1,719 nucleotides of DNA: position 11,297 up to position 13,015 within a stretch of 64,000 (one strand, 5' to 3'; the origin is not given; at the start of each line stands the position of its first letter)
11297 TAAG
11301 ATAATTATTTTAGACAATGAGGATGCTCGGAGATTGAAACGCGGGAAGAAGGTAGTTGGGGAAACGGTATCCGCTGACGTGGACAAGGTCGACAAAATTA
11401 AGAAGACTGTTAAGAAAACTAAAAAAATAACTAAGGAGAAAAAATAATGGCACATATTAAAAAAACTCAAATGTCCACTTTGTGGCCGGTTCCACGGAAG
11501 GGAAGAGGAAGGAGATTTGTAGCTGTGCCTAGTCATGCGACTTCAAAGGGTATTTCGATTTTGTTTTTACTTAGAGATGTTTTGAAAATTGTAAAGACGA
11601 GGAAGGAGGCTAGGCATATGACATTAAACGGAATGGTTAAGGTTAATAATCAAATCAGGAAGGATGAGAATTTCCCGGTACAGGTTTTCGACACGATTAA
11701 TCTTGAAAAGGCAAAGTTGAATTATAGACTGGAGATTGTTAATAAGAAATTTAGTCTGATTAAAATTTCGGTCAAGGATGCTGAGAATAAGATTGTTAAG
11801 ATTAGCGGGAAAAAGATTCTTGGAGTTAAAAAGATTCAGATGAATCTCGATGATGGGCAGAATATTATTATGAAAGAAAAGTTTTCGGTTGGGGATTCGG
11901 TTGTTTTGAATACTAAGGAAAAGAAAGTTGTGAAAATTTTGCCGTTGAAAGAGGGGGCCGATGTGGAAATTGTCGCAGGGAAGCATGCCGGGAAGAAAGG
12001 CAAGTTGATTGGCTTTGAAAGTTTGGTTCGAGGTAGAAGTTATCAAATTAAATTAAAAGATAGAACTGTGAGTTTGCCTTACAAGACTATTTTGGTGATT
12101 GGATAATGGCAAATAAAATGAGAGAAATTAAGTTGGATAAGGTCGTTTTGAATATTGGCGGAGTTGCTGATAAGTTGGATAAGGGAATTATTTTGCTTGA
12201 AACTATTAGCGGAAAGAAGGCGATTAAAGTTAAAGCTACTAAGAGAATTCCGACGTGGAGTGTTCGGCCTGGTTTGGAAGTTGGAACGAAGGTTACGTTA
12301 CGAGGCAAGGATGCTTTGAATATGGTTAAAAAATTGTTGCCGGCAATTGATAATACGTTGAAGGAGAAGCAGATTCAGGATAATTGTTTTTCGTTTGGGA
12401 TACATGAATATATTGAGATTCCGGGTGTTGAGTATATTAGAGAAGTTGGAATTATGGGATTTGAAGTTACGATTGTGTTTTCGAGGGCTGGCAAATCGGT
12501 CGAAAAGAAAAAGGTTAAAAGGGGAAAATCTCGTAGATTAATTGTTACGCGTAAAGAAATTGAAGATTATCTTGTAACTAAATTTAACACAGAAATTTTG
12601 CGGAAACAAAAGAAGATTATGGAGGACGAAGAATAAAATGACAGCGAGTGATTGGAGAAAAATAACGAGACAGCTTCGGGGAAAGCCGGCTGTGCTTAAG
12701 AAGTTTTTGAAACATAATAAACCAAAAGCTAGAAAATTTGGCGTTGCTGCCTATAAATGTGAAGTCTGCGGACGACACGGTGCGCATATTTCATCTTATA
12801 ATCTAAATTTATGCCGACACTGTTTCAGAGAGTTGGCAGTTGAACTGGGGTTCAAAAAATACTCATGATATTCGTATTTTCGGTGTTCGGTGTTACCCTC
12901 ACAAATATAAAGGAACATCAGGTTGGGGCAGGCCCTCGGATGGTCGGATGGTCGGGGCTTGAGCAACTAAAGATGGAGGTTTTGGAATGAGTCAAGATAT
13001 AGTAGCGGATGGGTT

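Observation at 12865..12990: Element-spanning reading frames start on the upstream stop codon and often end on the downstream start codon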

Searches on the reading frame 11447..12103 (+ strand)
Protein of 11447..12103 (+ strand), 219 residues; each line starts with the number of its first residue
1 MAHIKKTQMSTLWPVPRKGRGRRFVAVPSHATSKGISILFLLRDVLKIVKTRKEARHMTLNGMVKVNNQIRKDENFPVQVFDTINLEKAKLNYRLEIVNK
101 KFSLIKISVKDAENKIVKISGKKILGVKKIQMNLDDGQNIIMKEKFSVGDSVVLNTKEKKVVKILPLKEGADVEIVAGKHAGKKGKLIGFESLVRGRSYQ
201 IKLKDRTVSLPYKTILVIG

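Call 14: find_homologous_proteins(query=window:11447-12103:+)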
Query window:11447-12103:+ (219 aa): 426 proteins with E <= 0.001 among 743 candidates; the best 120 are listed.
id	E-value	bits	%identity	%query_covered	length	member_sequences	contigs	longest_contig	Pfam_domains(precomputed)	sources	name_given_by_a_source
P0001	6.6e-132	455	100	100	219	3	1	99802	PF00900.27,PF01479.31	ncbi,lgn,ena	-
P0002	4.5e-114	397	84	99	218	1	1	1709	PF00900.27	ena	-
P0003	2.2e-113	395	83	99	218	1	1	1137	PF00900.27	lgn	-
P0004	8.3e-113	393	84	99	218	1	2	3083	PF00900.27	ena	-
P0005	8.9e-113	393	87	99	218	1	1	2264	PF00900.27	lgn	-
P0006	1.7e-112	392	83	99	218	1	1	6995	PF00900.27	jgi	jgi:small subunit ribosomal protein S4e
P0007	1.4e-111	389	81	100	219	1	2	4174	PF00900.27,PF01479.31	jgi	-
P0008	3.9e-111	388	83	99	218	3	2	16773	PF00900.27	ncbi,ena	-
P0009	6.6e-111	387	82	99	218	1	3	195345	PF00900.27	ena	-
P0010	2.5e-110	385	81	100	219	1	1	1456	PF00900.27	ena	-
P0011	4.3e-110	384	82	100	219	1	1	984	PF00900.27,PF01479.31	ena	-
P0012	1.0e-109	383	82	100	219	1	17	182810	PF00900.27,PF01479.31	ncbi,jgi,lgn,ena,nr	ncbi:hypothetical protein HN935_01545 [archaeon]|jgi:small subunit ribosomal protein S4e|nr:hypothet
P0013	1.7e-109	382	81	100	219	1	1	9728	PF00900.27,PF01479.31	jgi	jgi:small subunit ribosomal protein S4e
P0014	1.7e-109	382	80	100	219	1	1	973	PF00900.27,PF01479.31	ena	-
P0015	1.7e-109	382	82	100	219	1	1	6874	PF00900.27,PF01479.31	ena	-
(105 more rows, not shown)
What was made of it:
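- On MIRU (the mycobacterial family itself): The host is a DPANN archaeon (call 14).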

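Call 15: find_encoding_contigs(protein=P0009, flank=10000, max_places=2)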
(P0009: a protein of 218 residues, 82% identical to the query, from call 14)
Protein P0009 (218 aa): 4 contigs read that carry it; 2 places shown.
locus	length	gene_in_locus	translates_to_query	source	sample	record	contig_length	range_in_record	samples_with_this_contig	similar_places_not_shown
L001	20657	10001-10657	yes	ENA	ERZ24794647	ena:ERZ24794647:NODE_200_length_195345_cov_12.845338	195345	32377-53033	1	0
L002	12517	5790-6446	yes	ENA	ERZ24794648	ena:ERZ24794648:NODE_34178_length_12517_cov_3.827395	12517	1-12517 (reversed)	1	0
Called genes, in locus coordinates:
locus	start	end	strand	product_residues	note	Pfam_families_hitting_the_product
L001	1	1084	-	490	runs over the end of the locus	PF02885:Glycos_trans_3N, PF00591:Glycos_transf_3, PF07831:PYNP_C (weak)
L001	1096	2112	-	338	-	PF01594:AI-2E_transport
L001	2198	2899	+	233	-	-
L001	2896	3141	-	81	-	PF01541:GIY-YIG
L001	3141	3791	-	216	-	-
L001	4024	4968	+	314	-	PF00297:Ribosomal_L3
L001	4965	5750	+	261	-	PF00573:Ribosomal_L4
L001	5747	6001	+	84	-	PF00276:Ribosomal_L23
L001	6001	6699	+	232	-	PF03947:Ribosomal_L2_C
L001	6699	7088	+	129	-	PF00203:Ribosomal_S19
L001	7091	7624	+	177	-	-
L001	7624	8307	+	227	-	PF07650:KH_2, PF00189:Ribosomal_S3_C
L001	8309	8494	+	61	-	-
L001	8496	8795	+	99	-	PF01253:SUI1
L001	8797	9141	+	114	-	PF00366:Ribosomal_S17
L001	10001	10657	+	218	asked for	PF00900:Ribosomal_S4e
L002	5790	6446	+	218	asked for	PF00900:Ribosomal_S4e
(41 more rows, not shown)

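Call 16: find_encoding_contigs(protein=P0008, flank=10000, max_places=2)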
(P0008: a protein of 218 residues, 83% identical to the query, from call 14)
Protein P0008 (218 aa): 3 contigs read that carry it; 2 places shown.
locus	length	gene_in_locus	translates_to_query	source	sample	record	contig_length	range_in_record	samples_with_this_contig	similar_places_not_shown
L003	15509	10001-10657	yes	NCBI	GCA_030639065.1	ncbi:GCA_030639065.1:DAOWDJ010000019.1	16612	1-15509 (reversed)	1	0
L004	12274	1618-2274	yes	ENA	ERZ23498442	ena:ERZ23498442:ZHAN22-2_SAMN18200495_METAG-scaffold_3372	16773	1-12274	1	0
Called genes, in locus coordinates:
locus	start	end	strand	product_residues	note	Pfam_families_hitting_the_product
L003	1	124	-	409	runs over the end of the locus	?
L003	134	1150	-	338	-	PF01594:AI-2E_transport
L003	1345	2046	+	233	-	-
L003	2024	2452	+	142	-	-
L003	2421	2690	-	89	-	PF01541:GIY-YIG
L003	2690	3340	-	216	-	-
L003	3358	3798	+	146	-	-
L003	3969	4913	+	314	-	PF00297:Ribosomal_L3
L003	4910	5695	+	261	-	PF00573:Ribosomal_L4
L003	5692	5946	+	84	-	PF00276:Ribosomal_L23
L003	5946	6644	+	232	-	PF03947:Ribosomal_L2_C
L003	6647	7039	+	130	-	PF00203:Ribosomal_S19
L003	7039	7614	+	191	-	PF00237:Ribosomal_L22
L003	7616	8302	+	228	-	PF07650:KH_2, PF00189:Ribosomal_S3_C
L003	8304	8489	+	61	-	-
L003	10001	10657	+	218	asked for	PF00900:Ribosomal_S4e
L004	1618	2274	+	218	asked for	PF00900:Ribosomal_S4e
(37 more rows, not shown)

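Call 17: find_encoding_contigs(protein=P0012, flank=10000, max_places=2)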
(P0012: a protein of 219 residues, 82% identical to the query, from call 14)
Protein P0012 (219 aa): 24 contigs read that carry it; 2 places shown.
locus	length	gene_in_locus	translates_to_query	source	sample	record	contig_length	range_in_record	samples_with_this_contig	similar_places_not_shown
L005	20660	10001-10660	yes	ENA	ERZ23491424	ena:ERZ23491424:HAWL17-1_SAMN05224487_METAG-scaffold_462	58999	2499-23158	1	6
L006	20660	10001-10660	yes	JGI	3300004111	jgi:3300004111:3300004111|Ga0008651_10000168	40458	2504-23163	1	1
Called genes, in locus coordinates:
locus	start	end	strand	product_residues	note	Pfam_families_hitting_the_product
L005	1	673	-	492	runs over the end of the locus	PF02885:Glycos_trans_3N, PF00591:Glycos_transf_3, PF07831:PYNP_C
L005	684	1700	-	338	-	PF01594:AI-2E_transport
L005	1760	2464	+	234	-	-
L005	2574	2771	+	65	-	-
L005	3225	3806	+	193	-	-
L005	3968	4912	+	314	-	PF00297:Ribosomal_L3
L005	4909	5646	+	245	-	PF00573:Ribosomal_L4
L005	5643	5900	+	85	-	PF00276:Ribosomal_L23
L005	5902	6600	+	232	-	PF03947:Ribosomal_L2_C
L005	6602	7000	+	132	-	PF00203:Ribosomal_S19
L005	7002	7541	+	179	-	PF00237:Ribosomal_L22 (weak)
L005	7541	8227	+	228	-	PF07650:KH_2, PF00189:Ribosomal_S3_C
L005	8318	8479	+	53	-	PF00831:Ribosomal_L29 (faint)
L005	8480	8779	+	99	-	PF01253:SUI1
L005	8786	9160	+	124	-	PF00366:Ribosomal_S17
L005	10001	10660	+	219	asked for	PF01479:S4 (weak), PF00900:Ribosomal_S4e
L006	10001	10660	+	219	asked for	PF01479:S4 (weak), PF00900:Ribosomal_S4e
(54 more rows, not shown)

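Call 23: find_encoding_contigs(protein=P0006, flank=10000, max_places=2)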
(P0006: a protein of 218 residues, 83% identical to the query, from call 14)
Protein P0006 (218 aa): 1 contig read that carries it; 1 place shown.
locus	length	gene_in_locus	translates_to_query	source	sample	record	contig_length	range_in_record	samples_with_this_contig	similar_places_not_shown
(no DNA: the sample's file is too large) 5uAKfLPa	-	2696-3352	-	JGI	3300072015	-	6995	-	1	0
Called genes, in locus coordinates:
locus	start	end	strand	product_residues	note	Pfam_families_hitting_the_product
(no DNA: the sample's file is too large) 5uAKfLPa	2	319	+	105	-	?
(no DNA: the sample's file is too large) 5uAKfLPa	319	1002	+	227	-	PF07650:KH_2, PF00189:Ribosomal_S3_C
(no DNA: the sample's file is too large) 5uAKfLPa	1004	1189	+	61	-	-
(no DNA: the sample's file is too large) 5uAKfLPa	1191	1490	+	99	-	PF01253:SUI1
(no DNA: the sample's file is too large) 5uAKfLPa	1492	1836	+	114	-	PF00366:Ribosomal_S17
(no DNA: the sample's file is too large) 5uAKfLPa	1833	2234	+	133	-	PF00238:Ribosomal_L14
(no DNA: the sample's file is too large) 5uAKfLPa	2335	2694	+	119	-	PF16906:Ribosomal_L26, PF00467:KOW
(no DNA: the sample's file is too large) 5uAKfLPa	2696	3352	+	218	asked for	PF00900:Ribosomal_S4e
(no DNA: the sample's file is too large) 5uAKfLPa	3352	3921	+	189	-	PF00281:Ribosomal_L5, PF00673:Ribosomal_L5_C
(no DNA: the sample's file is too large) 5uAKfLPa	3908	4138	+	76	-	PF00253:Ribosomal_S14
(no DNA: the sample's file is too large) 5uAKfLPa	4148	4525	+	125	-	PF00410:Ribosomal_S8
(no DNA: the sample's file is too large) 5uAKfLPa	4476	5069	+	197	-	PF00347:Ribosomal_L6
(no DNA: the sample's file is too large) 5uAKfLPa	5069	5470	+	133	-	PF01655:Ribosomal_L32e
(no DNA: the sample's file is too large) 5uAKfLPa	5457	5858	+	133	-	PF01280:Ribosomal_L19e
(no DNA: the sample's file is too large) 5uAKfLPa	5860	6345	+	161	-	PF17144:Ribosomal_L5e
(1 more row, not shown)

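Call 24: find_encoding_contigs(protein=P0005, flank=10000, max_places=2)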
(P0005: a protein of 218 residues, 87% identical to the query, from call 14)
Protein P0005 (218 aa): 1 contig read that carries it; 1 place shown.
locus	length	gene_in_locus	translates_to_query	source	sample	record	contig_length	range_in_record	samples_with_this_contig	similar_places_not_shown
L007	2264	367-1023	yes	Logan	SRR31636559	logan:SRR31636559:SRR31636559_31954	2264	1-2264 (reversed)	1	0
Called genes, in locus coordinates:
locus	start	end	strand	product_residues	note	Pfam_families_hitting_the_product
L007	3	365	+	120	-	?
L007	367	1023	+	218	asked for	PF00900:Ribosomal_S4e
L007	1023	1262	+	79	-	-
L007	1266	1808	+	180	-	PF00281:Ribosomal_L5, PF00673:Ribosomal_L5_C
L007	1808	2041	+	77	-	-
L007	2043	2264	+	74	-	?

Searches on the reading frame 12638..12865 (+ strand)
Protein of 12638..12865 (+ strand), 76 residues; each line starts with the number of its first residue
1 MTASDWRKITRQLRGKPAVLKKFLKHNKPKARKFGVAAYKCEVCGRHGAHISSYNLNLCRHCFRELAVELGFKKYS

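Call 62: find_encoding_contigs(protein=window:12638-12865:+, flank=6000, max_places=10)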
Protein window:12638-12865:+ (76 aa): 8 contigs read that carry it; 7 places shown.
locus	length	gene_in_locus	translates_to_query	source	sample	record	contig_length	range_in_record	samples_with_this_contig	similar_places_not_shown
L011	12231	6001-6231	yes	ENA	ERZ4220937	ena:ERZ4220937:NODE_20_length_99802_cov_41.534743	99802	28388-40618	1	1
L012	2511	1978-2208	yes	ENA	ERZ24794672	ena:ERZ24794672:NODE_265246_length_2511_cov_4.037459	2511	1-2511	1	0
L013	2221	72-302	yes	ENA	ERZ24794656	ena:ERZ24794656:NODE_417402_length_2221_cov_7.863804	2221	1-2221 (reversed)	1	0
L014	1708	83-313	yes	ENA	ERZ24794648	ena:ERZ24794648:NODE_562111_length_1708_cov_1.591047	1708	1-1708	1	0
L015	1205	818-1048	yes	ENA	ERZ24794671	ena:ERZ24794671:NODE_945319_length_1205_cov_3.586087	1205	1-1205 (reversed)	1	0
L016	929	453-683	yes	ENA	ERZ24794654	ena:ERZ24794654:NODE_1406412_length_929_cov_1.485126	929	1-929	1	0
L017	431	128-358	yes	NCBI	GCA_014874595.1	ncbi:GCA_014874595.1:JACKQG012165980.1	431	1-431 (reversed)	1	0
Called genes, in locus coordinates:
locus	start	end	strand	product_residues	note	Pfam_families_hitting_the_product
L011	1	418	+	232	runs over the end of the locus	PF03947:Ribosomal_L2_C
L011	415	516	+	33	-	-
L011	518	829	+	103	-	-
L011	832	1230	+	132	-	PF00203:Ribosomal_S19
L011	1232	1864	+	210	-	PF00237:Ribosomal_L22 (weak)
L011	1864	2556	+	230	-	PF07650:KH_2, PF00189:Ribosomal_S3_C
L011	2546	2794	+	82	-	-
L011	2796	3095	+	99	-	PF01253:SUI1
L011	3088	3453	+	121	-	PF00366:Ribosomal_S17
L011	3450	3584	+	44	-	-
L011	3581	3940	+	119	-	-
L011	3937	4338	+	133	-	PF00238:Ribosomal_L14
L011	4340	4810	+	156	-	PF16906:Ribosomal_L26, PF00467:KOW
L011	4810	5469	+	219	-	PF01479:S4 (weak), PF00900:Ribosomal_S4e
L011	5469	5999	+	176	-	PF00281:Ribosomal_L5, PF00673:Ribosomal_L5_C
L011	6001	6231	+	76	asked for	PF00253:Ribosomal_S14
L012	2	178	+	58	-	?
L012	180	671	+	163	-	PF16906:Ribosomal_L26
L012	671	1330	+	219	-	PF01479:S4 (weak), PF00900:Ribosomal_S4e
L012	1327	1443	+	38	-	-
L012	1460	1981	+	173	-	PF00281:Ribosomal_L5, PF00673:Ribosomal_L5_C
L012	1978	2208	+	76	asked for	PF00253:Ribosomal_S14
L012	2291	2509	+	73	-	?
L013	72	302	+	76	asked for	PF00253:Ribosomal_S14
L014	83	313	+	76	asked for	PF00253:Ribosomal_S14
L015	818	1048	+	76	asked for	PF00253:Ribosomal_S14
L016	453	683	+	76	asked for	PF00253:Ribosomal_S14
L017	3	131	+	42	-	?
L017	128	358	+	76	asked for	PF00253:Ribosomal_S14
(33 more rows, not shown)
